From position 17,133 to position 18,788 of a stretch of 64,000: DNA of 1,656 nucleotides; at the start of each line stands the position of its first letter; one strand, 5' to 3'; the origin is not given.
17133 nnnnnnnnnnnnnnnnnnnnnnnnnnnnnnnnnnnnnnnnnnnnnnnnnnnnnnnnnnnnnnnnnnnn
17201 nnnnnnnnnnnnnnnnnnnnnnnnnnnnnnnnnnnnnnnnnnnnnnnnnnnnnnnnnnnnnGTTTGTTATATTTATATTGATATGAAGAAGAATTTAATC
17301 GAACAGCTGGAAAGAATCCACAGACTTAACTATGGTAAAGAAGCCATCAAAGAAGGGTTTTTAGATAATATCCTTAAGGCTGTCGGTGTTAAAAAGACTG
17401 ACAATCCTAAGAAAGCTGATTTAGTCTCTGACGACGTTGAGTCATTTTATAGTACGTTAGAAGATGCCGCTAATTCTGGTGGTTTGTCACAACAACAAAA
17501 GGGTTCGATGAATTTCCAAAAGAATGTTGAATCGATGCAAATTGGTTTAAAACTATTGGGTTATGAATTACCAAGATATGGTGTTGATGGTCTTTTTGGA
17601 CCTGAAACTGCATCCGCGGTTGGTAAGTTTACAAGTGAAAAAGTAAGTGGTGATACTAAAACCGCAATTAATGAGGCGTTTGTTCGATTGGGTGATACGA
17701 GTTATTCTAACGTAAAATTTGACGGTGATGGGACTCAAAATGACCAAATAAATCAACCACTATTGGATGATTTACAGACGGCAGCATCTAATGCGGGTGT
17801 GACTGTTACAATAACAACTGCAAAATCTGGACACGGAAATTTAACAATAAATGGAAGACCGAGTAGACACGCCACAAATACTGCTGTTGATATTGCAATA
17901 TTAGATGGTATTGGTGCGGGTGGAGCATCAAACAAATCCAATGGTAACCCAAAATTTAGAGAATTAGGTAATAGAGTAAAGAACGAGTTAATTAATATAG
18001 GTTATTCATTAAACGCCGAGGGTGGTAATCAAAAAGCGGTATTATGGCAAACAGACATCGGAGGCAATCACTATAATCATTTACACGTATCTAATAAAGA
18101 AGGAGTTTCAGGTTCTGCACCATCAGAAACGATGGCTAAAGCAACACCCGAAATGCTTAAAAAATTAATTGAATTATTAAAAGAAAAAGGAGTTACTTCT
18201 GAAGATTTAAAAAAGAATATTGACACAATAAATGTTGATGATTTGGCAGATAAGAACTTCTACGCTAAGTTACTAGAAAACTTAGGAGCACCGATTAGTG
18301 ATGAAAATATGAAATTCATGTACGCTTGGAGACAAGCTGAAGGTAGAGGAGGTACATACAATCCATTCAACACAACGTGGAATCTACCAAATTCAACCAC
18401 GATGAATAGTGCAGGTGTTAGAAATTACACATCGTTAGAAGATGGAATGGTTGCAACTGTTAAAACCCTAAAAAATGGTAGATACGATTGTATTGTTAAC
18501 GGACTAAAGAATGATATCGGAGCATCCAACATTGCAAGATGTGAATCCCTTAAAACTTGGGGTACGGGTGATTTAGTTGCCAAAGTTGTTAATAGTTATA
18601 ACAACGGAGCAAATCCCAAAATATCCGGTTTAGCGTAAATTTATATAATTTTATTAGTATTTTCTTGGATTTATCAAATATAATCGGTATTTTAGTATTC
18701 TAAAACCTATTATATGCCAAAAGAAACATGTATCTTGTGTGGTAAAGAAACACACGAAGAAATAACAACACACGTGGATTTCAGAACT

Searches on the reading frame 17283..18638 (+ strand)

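Call 12: search_protein_families(library=phrogs, proteins=[window:17283-18638:+], max_evalue=0.001)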
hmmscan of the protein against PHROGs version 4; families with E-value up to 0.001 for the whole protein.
window:17283-18638:+ (451 aa): 1 family
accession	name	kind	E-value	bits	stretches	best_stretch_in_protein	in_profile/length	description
phrog_2649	-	lysis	0.00011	23.1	1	72-119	176-218/261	endolysin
